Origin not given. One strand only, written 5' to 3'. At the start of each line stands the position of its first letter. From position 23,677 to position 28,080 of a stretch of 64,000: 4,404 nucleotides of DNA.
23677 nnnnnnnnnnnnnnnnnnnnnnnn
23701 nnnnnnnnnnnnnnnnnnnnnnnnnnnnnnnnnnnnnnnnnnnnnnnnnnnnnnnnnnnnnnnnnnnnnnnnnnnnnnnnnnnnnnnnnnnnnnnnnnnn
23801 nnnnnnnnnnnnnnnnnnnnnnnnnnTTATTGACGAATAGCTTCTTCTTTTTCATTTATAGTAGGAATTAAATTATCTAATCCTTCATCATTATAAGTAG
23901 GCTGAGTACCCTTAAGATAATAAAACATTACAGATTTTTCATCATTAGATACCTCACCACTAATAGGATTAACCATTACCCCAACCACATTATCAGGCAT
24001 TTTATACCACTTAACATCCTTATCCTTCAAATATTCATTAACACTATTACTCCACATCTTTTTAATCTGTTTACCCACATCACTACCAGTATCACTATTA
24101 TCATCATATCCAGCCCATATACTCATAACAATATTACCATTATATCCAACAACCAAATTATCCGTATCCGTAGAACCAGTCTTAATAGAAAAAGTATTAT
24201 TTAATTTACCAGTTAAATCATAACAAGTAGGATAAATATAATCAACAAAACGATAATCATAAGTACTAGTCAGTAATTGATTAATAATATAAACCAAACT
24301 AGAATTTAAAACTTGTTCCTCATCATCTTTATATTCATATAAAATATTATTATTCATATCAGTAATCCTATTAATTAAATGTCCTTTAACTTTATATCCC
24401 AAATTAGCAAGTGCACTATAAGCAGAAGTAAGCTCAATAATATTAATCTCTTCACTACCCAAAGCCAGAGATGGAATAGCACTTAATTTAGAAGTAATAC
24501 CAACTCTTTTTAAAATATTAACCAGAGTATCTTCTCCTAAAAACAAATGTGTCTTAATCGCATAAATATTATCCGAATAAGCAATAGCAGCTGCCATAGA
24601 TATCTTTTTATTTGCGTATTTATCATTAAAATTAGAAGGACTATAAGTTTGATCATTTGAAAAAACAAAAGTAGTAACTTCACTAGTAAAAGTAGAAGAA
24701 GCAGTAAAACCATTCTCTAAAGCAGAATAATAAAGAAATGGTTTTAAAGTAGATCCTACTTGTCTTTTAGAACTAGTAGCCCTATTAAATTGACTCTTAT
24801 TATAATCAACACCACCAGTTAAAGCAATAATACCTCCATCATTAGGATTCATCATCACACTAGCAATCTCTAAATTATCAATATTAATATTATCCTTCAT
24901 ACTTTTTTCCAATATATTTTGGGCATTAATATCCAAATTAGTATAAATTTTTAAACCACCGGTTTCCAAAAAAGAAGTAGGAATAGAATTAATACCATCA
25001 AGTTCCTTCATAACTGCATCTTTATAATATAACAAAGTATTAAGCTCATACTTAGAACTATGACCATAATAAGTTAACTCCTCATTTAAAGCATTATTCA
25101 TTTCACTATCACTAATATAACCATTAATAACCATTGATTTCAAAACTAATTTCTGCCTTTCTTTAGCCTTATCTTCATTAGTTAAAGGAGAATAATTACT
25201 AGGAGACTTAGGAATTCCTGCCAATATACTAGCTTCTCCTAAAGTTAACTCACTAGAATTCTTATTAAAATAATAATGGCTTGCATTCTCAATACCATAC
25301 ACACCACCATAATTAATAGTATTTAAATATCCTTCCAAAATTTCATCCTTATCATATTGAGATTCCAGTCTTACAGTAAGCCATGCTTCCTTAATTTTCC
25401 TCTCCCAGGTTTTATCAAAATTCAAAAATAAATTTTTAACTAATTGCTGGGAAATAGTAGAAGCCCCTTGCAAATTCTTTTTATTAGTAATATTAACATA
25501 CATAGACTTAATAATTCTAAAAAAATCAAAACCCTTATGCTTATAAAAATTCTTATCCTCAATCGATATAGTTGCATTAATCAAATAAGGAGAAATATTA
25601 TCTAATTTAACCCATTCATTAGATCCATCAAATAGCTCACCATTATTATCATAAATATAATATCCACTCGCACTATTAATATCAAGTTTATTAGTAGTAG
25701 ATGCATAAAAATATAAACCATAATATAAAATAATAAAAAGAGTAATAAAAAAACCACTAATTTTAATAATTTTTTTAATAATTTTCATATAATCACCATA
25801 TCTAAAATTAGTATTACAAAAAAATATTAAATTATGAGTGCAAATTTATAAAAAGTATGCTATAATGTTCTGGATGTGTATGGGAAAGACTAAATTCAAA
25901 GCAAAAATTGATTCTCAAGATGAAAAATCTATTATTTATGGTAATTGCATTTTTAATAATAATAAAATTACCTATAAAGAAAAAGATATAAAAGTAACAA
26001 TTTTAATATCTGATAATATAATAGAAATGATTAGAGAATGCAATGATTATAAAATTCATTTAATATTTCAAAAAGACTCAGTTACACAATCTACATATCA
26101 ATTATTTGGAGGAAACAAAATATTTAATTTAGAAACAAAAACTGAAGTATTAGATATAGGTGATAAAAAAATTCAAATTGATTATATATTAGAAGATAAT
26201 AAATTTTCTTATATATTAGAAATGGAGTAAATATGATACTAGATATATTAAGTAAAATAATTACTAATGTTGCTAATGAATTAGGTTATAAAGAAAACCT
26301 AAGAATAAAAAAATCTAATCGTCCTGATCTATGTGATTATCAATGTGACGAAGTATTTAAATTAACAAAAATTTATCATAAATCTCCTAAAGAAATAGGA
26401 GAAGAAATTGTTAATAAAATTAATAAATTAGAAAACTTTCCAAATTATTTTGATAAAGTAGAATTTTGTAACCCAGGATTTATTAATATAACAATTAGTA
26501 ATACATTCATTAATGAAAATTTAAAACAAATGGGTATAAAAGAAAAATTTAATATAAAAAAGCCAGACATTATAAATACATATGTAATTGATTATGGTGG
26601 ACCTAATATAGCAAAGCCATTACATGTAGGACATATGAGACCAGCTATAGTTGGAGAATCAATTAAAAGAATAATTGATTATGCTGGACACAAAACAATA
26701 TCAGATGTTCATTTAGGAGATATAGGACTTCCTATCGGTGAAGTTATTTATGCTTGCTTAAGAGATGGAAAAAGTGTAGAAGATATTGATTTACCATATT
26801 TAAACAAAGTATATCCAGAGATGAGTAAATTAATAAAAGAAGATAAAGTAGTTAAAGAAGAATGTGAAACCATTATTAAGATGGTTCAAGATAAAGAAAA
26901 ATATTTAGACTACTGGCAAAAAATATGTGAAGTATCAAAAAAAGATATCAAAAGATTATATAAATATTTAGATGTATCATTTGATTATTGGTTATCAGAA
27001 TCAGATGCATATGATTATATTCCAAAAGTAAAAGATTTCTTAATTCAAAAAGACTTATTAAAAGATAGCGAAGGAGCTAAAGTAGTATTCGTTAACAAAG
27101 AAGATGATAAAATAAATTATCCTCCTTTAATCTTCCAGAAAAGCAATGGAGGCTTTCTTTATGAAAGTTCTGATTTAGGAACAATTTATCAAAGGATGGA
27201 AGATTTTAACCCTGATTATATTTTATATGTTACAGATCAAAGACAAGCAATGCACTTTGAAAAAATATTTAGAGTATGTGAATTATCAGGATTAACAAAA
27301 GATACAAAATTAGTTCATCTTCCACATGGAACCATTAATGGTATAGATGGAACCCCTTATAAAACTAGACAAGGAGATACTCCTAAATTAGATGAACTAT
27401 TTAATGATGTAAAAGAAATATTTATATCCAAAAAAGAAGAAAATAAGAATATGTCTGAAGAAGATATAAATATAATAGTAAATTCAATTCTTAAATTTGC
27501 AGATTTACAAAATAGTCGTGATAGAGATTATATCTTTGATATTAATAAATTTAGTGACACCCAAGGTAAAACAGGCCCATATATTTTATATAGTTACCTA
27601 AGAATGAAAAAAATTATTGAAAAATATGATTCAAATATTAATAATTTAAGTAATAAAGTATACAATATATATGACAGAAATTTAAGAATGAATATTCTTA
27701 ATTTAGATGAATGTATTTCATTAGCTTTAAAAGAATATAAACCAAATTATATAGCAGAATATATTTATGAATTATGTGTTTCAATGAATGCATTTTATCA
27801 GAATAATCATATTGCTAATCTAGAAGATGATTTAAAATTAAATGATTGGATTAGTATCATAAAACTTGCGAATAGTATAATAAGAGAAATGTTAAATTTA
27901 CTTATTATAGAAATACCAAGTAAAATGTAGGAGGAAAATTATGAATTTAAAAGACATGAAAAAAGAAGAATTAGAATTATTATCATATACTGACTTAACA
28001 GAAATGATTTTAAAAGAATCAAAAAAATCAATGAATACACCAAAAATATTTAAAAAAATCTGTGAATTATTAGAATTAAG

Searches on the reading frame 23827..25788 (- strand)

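Call 59: search_protein_families(library=pfam, proteins=[window:23827-25788:-], max_evalue=0.00001)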
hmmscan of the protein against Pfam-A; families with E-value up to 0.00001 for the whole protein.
window:23827-25788:- (653 aa): 2 families
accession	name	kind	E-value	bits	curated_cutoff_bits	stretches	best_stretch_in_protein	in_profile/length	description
PF00912.28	Transgly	-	6e-62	208.7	27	1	56-219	13-177/178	Transglycosylase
PF00905.27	Transpeptidase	-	5.7e-22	78.7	22.1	1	310-509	3-218/299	Penicillin binding protein transpeptidase domain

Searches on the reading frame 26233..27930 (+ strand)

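Call 59: search_protein_families(library=pfam, proteins=[window:26233-27930:+], max_evalue=0.00001)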
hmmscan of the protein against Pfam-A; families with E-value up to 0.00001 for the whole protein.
window:26233-27930:+ (565 aa): 3 families
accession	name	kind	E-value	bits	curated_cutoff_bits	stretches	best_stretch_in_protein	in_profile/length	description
PF00750.26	tRNA-synt_1d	-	6.1e-62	210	23.3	1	115-436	20-348/349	tRNA synthetases class I (R), catalytic domain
PF05746.21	DALR_1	-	7.8e-16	58.6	22.3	1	451-565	1-117/117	DALR anticodon binding domain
PF03485.21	Arg_tRNA_synt_N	-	2e-15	57.6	21.5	1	6-88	3-85/85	Arginyl tRNA synthetase N terminal domain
